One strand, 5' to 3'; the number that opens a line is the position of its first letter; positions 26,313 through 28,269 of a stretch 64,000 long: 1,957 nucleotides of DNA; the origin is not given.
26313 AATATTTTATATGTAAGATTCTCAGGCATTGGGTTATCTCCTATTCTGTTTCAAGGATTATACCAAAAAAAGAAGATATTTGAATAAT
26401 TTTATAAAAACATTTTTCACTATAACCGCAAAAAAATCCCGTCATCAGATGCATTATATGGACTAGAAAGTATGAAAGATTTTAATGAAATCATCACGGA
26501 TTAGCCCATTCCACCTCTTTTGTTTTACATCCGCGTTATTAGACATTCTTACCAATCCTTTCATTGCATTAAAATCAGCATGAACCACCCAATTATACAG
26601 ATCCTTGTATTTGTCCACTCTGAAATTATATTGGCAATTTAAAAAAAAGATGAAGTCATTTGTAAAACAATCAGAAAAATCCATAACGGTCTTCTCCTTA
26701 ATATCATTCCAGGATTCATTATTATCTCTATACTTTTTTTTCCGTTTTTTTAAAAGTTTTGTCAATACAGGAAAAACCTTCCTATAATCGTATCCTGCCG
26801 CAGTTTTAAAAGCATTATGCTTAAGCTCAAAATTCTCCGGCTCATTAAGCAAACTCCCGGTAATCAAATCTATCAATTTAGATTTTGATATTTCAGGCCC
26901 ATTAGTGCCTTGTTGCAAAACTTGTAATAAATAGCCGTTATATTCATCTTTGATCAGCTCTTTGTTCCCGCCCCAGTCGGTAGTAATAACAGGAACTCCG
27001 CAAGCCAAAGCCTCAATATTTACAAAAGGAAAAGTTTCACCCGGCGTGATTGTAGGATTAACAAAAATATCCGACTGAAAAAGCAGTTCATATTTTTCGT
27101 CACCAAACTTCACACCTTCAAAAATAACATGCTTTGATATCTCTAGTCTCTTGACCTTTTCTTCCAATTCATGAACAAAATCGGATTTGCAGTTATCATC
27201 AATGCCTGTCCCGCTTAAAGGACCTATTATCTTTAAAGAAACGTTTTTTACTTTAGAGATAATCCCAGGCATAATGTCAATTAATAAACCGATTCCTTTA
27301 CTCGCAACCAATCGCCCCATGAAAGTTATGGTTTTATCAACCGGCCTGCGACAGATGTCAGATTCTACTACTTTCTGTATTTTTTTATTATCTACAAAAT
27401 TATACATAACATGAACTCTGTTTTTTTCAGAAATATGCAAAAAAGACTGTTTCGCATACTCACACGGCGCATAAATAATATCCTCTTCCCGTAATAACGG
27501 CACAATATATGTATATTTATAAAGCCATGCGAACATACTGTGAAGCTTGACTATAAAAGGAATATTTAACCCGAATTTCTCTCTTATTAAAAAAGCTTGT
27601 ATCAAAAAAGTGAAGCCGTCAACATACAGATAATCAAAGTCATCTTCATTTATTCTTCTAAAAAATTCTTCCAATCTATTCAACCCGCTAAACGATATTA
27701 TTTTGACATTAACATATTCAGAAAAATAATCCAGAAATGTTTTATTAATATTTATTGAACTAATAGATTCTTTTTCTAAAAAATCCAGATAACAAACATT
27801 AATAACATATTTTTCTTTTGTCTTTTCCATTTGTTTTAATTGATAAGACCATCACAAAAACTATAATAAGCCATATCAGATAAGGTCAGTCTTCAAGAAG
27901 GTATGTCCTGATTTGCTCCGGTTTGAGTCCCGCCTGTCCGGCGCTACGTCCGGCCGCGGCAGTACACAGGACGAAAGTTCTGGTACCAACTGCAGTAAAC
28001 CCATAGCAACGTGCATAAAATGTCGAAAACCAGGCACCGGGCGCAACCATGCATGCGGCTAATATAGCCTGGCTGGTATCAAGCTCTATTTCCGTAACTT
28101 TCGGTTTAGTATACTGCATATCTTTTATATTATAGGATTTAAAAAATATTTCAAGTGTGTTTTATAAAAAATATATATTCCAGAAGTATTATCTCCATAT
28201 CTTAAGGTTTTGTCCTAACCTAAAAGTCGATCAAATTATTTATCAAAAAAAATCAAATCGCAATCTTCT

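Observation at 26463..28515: Tandem paralogous 77-aa peptides with conserved N-terminus and divergent Gly/Ala/Cys-rich tails, directly upstream of a GT4 glycosyltransferase: candidate modified-peptide (RiPP-like) locus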

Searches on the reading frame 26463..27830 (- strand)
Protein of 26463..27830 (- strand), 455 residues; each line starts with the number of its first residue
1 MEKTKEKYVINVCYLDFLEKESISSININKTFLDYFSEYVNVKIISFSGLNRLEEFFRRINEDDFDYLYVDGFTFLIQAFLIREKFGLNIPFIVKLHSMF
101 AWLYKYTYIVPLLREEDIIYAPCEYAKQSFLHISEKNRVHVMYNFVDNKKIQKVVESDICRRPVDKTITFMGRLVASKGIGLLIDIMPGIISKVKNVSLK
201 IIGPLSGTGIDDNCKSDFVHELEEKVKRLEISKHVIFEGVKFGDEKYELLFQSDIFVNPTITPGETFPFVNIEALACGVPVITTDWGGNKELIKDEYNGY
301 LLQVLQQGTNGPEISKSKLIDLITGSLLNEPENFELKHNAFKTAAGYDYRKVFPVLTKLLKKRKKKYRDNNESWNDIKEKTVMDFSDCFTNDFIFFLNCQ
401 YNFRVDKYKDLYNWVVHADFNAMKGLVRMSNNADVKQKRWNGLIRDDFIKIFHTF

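Call 7: search_protein_families(library=ncbifam, proteins=[window:26463-27830:-], max_evalue=1)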
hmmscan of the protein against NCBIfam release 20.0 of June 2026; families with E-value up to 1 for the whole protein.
window:26463-27830:- (455 aa): 29 families (the best 25 are shown)
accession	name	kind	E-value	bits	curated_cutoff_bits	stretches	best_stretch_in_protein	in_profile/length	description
NF041876.1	EPS_EpsE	equivalog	8.2e-20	71.4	400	1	136-303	185-344/389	exopolysaccharide biosynthesis GT4 family glycosyltransferase EpsE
TIGR02149.1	glgA_Coryne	subfamily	1.4e-15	57.3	302.4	1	135-323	167-352/391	glycogen synthase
TIGR03999.1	thiol_BshA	equivalog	1.6e-15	56.9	273.7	1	118-305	147-323/375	N-acetyl-alpha-D-glucosaminyl L-malate synthase BshA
NF046085.1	XrtY_assoc_Gly1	equivalog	7e-15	54.8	400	1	116-304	161-334/387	XrtY-associated glycosyltransferase XYAG1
NF012028.0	PRK15484.1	subfamily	2.3e-14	53.3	618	1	119-303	143-326/380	lipopolysaccharide N-acetylglucosaminyltransferase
NF038011.1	PelF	equivalog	2.5e-13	49.9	100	1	134-295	277-424/489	GT4 family glycosyltransferase PelF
TIGR03088.1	stp2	hypoth_equivalog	3.1e-13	49.5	409.05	1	131-303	155-321/374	TIGR03088 family PEP-CTERM/XrtA system glycosyltransferase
NF050063.1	ProtGlycPglJ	equivalog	4.5e-13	49.1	500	1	91-306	120-318/363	N-acetylgalactosamine-N,N'-diacetylbacillosaminyl-diphospho-undecaprenol 4-alpha-N-acetylgalactosaminyltransferase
TIGR04157.1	glyco_rSAM_CFB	subfamily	1.5e-12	47.2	400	1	136-335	192-380/406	TIGR04157 family glycosyltransferase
NF047684.1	TeichurnBiosyTuaC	equivalog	2e-10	40.1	550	1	162-303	215-337/391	teichuronic acid biosynthesis protein TuaC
NF038295.1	EPS_HpsP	equivalog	1.4e-09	37.4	550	1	164-300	206-333/388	hormogonium polysaccharide biosynthesis glycosyltransferase HpsP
TIGR03449.1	mycothiol_MshA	equivalog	3.1e-09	36.2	462.5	1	164-303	219-352/406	D-inositol-3-phosphate glycosyltransferase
NF007396.0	PRK09922.1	equivalog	3.4e-09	36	385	1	135-303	156-309/361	lipopolysaccharide 1,6-galactosyltransferase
NF038255.1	exopoly_VpsD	equivalog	3.9e-09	35.9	300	1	108-288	147-316/381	VpsD family glycosyltransferase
TIGR04063.1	stp3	hypoth_equivalog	1e-08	34.5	442.05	1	114-303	156-343/397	TIGR04063 family PEP-CTERM/XrtA system glycosyltransferase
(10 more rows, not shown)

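Call 8: search_protein_families(library=pfam, proteins=[window:26463-27830:-], max_evalue=1)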
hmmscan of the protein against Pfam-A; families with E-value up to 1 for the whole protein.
window:26463-27830:- (455 aa): 6 families
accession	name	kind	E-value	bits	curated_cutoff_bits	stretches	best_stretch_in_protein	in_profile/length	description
PF00534.26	Glycos_transf_1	-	9.6e-26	90.8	26.4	1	165-303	15-141/172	Glycosyl transferases group 1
PF13692.12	Glyco_trans_1_4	-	5.9e-24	85.4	27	1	166-303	2-125/142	Glycosyl transferases group 1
PF13439.12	Glyco_transf_4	-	1.3e-06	29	28.5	1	54-147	62-167/170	Glycosyltransferase Family 4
PF13524.12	Glyco_trans_1_2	-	0.0041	17.5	25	1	243-293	37-89/144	Glycosyl transferase-like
PF20706.3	GT4-conflict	-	0.0066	15.9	26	1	248-300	277-327/385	Family 4 Glycosyltransferase in conflict systems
PF22098.1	DUF6942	-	0.026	15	27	1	340-383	39-79/161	Family of unknown function (DUF6942)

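Call 72: search_solved_structures(query=window:26463-27830:-, max_evalue=0.001)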
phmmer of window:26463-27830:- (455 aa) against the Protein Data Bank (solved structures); distinct sequences matched with E-value up to 0.001: 7.
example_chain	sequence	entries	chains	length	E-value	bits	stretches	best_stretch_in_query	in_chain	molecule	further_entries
2jjm_A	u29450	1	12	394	2.4e-07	33.5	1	65-304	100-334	GLYCOSYL TRANSFERASE, GROUP 1 FAMILY PROTEIN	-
3mbo_A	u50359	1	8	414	2.8e-07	33.3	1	65-304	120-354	Glycosyltransferase, group 1 family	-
4xso_B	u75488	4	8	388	9.4e-07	31.5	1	215-302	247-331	Alr3699 protein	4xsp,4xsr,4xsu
5d00_A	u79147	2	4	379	1.9e-06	30.6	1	74-304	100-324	N-acetyl-alpha-D-glucosaminyl L-malate synthase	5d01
5i45_A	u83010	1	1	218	1.1e-05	28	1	171-304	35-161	Glycosyl transferases group 1 family protein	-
6tvp_A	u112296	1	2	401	0.00029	23.4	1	219-331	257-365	Alpha-maltose-1-phosphate synthase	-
4rbn_A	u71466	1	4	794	0.00044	22.7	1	165-306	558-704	Sucrose synthase:Glycosyl transferases group 1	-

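Call 95: predict_structure(protein=window:26463-27830:-)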
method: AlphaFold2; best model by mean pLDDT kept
length: 455 residues; sequences in the alignment: 1
mean_pLDDT: 38.2   pTM: 0.25
mean pLDDT of the five models: 38.2, 32.9, 29.9, 26.4, 26.2
residues with pLDDT >= 90: 0; 70-90: 0; 50-70: 42; < 50: 413
segments of 3 or more residues with pLDDT < 50: 1-12, 17-43, 45-51, 71-82, 84-86, 91-183, 185-219, 228-364, 366-368, 373-455
pLDDT, mean of each block of 10 residues (from residue 1): 41 48 37 45 47 54 56 44 50 39 25 27 30 34 39 41 38 40 47 44 38 45 51 39 30 22 24 24 26 32 36 37 39 40 38 43 50 45 37 33 34 36 32 34 33 30
secondary structure, 60 per line:
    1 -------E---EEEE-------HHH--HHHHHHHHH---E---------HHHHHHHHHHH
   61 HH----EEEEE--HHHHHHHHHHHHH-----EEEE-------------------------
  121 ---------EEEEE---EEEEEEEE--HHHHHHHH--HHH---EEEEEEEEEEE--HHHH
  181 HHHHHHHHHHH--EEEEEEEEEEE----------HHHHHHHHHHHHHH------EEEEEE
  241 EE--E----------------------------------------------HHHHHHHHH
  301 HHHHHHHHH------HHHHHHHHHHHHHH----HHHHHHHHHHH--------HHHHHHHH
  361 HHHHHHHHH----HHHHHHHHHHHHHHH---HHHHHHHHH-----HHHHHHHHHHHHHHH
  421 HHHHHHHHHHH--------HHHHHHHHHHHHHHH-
elements in order: E12-15 H28-36 H50-62 E67-71 H74-86 E92-95 E130-134 E138-145 H148-155 E164-174 H177-191 E194-204 H215-228 E235-242 H292-309 H316-329 H334-344 H353-369 H374-388 H392-400 H406-431 H440-454

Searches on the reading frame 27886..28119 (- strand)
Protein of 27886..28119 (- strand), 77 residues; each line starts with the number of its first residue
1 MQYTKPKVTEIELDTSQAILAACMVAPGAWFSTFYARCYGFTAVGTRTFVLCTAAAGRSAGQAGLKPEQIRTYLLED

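Call 7: search_protein_families(library=ncbifam, proteins=[window:27886-28119:-], max_evalue=1)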
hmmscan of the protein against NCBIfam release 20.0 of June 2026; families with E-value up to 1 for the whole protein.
window:27886-28119:- (77 aa): 1 family
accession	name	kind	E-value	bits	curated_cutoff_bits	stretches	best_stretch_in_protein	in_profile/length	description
NF046031.1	AntRepSinIBacil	equivalog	0.21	11.6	80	1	59-74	21-36/58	anti-repressor SinI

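Call 8: search_protein_families(library=pfam, proteins=[window:27886-28119:-], max_evalue=1)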
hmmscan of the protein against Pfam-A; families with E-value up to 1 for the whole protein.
window:27886-28119:- (77 aa): 0 families
